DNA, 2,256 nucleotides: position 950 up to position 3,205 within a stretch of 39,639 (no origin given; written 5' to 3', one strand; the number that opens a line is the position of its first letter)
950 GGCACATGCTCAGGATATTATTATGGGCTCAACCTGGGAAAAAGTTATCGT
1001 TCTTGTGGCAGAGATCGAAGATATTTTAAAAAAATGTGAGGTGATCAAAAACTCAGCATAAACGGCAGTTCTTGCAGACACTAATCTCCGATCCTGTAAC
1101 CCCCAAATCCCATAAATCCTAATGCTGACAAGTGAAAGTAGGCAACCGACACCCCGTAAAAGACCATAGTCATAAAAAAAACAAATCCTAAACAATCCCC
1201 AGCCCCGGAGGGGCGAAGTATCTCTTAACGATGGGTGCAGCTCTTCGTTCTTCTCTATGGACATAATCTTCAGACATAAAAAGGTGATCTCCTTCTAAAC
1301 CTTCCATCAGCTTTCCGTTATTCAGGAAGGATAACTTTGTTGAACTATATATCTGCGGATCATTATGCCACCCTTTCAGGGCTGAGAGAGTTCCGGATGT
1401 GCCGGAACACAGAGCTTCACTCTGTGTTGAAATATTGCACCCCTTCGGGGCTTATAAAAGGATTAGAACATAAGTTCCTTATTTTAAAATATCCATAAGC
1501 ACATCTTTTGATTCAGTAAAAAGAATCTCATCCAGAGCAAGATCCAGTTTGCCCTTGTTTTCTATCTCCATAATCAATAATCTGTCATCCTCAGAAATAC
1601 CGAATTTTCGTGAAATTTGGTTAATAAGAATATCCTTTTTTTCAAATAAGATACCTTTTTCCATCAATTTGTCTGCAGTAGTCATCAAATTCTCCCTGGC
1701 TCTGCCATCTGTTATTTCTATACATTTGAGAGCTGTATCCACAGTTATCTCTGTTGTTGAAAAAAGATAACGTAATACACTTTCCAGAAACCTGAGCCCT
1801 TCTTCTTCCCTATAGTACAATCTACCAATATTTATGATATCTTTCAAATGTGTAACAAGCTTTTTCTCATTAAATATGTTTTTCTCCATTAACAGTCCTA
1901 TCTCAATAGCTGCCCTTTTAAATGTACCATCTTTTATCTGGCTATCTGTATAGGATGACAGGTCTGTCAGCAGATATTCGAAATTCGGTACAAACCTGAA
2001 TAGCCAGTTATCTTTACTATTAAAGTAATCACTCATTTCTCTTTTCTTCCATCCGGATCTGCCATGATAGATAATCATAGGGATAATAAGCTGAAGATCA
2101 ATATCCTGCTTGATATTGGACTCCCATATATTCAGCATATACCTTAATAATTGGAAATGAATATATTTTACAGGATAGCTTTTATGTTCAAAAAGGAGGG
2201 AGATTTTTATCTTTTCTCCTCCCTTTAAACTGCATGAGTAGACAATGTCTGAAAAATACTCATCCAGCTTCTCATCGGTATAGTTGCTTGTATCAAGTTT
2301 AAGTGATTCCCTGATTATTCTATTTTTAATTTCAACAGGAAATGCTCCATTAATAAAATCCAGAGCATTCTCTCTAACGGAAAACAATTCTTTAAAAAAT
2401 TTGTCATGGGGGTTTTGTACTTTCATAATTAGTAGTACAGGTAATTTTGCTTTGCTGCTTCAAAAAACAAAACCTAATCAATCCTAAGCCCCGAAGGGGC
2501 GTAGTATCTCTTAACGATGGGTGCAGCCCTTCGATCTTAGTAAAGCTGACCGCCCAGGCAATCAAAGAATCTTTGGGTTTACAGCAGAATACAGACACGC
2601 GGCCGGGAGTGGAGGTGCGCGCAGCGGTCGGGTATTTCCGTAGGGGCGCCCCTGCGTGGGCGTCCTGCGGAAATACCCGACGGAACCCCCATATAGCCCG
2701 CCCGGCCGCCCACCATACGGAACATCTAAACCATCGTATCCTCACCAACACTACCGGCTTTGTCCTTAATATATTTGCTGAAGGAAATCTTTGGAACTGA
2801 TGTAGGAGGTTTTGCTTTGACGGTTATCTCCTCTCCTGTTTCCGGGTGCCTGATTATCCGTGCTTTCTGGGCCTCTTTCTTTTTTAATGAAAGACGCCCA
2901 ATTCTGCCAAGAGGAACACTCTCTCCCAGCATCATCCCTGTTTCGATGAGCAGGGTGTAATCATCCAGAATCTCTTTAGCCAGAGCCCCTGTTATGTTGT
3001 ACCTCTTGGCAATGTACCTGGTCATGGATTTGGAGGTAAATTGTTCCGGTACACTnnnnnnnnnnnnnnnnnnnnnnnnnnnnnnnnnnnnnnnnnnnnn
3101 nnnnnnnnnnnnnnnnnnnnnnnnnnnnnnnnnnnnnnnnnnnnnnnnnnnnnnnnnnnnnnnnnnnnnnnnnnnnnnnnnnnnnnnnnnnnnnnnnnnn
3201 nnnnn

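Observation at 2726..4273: Divergent paralogue pair: an unknown ~170-aa domain found alone (operon leader) and fused to an HU/IHF DNA-binding domain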

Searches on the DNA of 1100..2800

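Call 66: search_rna_families(source=window, start=1100, end=2800, threshold=evalue, max_evalue=1)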
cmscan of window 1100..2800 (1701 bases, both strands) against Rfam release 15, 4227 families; matches with E-value up to 1: 2.
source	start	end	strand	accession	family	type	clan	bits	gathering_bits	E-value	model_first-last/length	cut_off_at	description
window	2109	2247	+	RF00429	SNORA29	Gene; snRNA; snoRNA; HACA-box;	CL00030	44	50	9.8e-06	1-140/140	no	Small nucleolar RNA SNORA29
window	1408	1452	+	RF01687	Acido-Lenti-1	Gene; sRNA;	-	20.7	37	0.063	1-46/46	no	Acido-Lenti-1 RNA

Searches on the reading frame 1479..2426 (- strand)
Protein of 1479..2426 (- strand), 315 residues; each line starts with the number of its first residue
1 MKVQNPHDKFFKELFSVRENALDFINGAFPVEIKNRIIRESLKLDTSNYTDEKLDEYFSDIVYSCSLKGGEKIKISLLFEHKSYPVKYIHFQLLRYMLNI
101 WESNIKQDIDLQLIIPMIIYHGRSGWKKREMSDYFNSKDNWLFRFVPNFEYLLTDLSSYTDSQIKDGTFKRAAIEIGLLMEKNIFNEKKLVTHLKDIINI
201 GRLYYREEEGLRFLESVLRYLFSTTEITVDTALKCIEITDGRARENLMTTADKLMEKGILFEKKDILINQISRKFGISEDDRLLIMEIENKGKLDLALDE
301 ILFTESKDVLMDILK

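Call 4: search_protein_families(library=pfam, proteins=[window:1479-2426:-], max_evalue=0.01)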
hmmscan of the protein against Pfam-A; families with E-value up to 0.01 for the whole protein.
window:1479-2426:- (315 aa): 2 families
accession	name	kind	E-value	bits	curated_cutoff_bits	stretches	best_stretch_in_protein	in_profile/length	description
PF04754.18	Transposase_31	-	5.1e-42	144.2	21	1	5-206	1-197/203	Putative transposase, YhgA-like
PF23803.1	Phage_TAC_17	-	0.0014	19.2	27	1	7-56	98-146/178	Phage tail assembly chaperone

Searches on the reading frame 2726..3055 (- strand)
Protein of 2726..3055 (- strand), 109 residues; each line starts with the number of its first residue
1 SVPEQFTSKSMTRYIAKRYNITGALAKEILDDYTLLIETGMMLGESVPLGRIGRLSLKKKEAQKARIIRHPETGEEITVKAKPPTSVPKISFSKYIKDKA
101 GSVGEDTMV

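Call 36: search_solved_structures(query=window:2726-3055:-, max_evalue=0.01, show_alignments=2)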
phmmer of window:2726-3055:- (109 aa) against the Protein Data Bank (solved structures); distinct sequences matched with E-value up to 0.01: 10.
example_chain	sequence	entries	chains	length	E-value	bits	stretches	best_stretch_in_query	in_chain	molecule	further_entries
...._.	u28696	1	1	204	0.00012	25.9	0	7-83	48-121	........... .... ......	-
2iie_A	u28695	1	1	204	0.00012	25.9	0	7-83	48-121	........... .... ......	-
2o97_B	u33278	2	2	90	0.0013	22.6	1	14-98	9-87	DNA-binding protein HU-beta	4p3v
1ihf_A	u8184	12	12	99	0.0025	21.7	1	7-83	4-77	PROTEIN (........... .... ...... (ALPHA) (IHF)) | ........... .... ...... Alpha-subunit | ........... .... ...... subunit alpha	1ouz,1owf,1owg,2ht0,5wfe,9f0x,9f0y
5j0n_I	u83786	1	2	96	0.0026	21.6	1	7-83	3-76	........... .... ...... subunit alpha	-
8hd5_A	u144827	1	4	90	0.0037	21.1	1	13-99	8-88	DNA-binding protein HU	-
5fbm_A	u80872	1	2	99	0.0039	21.1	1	29-98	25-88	DNA-binding protein HU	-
4yew_A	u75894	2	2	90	0.004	21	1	14-98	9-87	DNA-binding protein HU-beta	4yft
9y7b_G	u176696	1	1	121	0.004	21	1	6-83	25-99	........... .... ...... subunit alpha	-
4qjn_A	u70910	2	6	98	0.0041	21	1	13-99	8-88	DNA-binding protein HU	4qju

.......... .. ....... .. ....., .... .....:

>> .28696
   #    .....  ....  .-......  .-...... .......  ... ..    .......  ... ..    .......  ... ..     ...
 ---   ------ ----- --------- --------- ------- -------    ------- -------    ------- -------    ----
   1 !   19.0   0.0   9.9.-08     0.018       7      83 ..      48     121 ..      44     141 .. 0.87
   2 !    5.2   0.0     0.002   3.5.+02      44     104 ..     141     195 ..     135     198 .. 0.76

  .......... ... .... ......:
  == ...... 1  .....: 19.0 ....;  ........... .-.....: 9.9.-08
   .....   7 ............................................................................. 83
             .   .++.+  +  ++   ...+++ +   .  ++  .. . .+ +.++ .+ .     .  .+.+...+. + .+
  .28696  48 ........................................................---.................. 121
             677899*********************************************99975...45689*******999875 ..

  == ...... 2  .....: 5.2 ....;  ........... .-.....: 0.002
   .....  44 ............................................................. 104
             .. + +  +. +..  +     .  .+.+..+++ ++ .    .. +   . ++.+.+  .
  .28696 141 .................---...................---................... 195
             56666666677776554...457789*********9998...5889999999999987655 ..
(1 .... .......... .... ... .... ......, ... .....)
